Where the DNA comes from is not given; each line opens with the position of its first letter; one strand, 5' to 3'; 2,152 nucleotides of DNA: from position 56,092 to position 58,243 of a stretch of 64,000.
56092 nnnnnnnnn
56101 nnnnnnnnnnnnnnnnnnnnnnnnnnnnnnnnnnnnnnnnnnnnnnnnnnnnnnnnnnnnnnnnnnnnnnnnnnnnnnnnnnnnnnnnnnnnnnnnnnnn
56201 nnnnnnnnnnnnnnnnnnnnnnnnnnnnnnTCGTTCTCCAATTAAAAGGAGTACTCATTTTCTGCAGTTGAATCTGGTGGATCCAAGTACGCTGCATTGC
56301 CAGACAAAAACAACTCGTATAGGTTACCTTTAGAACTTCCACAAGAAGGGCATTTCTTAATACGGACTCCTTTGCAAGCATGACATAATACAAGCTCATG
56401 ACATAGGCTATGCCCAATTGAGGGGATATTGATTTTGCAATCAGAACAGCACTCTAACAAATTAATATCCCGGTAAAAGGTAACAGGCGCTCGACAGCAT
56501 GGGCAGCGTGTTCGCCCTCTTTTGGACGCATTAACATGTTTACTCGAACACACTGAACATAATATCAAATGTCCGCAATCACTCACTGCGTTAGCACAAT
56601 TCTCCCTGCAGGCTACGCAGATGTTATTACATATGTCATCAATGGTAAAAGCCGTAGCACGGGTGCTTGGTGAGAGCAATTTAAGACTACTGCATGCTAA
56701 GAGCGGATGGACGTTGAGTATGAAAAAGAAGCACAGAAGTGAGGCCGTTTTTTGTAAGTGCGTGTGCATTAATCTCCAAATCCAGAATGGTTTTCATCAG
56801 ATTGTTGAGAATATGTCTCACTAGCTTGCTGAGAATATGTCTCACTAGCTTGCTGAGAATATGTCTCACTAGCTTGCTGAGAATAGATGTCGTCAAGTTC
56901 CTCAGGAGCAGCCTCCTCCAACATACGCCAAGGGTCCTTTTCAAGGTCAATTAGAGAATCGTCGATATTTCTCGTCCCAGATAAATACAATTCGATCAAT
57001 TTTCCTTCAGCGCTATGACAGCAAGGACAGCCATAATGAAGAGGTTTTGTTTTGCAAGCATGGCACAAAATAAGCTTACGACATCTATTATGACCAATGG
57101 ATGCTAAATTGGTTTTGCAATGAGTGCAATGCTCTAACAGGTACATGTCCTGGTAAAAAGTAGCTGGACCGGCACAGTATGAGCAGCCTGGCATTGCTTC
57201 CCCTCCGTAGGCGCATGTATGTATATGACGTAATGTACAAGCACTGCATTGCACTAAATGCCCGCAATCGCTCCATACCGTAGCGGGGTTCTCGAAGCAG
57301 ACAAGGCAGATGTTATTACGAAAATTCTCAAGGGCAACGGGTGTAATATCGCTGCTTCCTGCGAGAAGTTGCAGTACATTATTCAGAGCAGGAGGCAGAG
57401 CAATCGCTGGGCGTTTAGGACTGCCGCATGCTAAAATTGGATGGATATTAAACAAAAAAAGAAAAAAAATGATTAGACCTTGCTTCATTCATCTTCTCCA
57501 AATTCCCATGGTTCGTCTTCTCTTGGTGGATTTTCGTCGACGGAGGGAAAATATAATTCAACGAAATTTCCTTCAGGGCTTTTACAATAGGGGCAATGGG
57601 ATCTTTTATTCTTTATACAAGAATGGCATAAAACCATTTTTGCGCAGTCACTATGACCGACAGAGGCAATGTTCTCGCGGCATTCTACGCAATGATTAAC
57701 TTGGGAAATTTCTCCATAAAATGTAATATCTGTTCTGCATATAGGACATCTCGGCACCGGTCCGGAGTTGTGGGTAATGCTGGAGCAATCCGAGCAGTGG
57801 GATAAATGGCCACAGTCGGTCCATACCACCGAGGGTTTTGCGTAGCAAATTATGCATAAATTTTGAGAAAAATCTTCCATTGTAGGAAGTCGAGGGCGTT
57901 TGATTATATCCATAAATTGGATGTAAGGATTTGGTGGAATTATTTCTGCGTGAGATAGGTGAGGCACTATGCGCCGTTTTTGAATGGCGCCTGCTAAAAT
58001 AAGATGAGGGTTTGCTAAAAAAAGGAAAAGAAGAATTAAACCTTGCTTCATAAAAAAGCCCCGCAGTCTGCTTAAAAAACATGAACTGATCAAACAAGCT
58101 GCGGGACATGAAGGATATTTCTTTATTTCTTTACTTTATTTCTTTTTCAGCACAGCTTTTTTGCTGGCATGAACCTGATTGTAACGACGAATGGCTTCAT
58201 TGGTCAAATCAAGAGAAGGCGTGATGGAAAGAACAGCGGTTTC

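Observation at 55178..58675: RING-gene triplet is inserted inside the conserved skp-lpxD-fabZ envelope cluster, which also lacks lpxA downstream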

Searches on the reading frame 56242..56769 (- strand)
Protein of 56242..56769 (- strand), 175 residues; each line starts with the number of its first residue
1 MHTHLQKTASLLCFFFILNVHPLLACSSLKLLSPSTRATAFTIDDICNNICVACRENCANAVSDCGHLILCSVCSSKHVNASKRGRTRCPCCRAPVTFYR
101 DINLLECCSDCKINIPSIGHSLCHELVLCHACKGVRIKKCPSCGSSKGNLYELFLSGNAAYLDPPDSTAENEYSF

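Call 3: search_protein_families(library=pfam, proteins=[window:56242-56769:-], max_evalue=0.01)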
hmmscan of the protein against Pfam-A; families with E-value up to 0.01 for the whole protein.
window:56242-56769:- (175 aa): 1 family
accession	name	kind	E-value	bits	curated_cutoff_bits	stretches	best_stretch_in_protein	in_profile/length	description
PF13920.12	zf-C3HC4_3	-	6.4e-07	29.5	27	1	49-97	3-47/49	Zinc finger, C3HC4 type (RING finger)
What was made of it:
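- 56242..56769 (-): RING1, third copy, 175 aa. It has a lipobox-like signal (PLLAC|SS) and a tandem RING. Pfam zf-C3HC4_3, 6.4e-7, 29.5 bits (call 3).
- Checked: Three zf-C3HC4_3 RING ORFs lie at 57485-58051, 56769-57488 and 56242-56769 (call 3).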

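Call 70: search_protein_families(library=padloc, proteins=[window:56242-56769:-], max_evalue=0.01)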
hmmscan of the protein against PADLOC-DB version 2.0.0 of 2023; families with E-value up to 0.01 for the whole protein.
window:56242-56769:- (175 aa): 0 families

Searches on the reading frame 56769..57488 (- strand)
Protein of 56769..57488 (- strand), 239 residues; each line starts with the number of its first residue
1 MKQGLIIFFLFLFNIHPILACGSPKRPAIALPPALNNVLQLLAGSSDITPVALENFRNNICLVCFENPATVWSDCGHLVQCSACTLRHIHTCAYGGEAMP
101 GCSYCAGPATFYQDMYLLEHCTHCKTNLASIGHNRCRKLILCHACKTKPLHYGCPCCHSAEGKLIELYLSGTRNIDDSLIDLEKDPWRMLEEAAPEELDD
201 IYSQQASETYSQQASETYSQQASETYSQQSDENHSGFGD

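Call 3: search_protein_families(library=pfam, proteins=[window:56769-57488:-], max_evalue=0.01)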
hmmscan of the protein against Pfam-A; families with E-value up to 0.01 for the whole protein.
window:56769-57488:- (239 aa): 1 family
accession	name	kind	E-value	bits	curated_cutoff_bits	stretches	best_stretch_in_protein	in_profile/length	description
PF13920.12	zf-C3HC4_3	-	1.9e-05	24.8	27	1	58-92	2-39/49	Zinc finger, C3HC4 type (RING finger)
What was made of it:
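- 56769..57488 (-): RING2, second copy, 239 aa. It has a lipobox-like signal (PILAC|GS), a tandem RING and a repeat-bearing acidic tail. Pfam zf-C3HC4_3, 1.9e-5, 24.8 bits, just under the cut-off of 27 (call 3).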

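Call 70: search_protein_families(library=padloc, proteins=[window:56769-57488:-], max_evalue=0.01)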
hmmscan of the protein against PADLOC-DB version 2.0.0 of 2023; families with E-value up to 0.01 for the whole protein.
window:56769-57488:- (239 aa): 0 families

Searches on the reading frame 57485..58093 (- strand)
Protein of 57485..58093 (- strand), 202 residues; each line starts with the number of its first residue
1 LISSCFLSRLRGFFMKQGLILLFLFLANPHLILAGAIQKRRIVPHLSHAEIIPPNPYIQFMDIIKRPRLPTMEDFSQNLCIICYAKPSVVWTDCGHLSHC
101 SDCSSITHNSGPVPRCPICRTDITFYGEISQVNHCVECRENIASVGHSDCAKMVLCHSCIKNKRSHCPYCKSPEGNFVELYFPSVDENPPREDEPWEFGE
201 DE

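Call 3: search_protein_families(library=pfam, proteins=[window:57485-58093:-], max_evalue=0.01)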
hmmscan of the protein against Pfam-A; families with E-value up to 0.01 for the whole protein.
window:57485-58093:- (202 aa): 1 family
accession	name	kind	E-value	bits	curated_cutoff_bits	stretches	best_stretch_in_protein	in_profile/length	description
PF13920.12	zf-C3HC4_3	-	7.4e-15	54.9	27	2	77-124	2-47/49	Zinc finger, C3HC4 type (RING finger)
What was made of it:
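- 57485..58051 (-): RING3, first copy, 188 aa. It has a signal peptide without a lipobox Cys (LILAGA) and a tandem IAP-type RING. Pfam zf-C3HC4_3, 7.4e-15, two stretches (call 3).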

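Call 11: find_homologous_proteins(query=window:57485-58051:-, max_evalue=0.001)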
Query window:57485-58051:- (188 aa): 1 proteins with E <= 0.001 among 34 candidates.
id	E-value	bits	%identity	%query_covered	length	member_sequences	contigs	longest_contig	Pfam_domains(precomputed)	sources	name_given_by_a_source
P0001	1.4e-129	448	100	100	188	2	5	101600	PF13920.13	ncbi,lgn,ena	-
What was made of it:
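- Tried and rejected: A word-indexed homolog search with RING3 returned only the query itself (call 11).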

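Call 33: search_protein_families(library=ncbifam, proteins=[window:57485-58051:-], max_evalue=0.001)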
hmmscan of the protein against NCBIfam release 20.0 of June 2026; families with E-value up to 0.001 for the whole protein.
window:57485-58051:- (188 aa): 0 families

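Call 70: search_protein_families(library=padloc, proteins=[window:57485-58051:-], max_evalue=0.01)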
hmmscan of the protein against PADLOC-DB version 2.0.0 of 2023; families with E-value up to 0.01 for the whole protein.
window:57485-58051:- (188 aa): 0 families
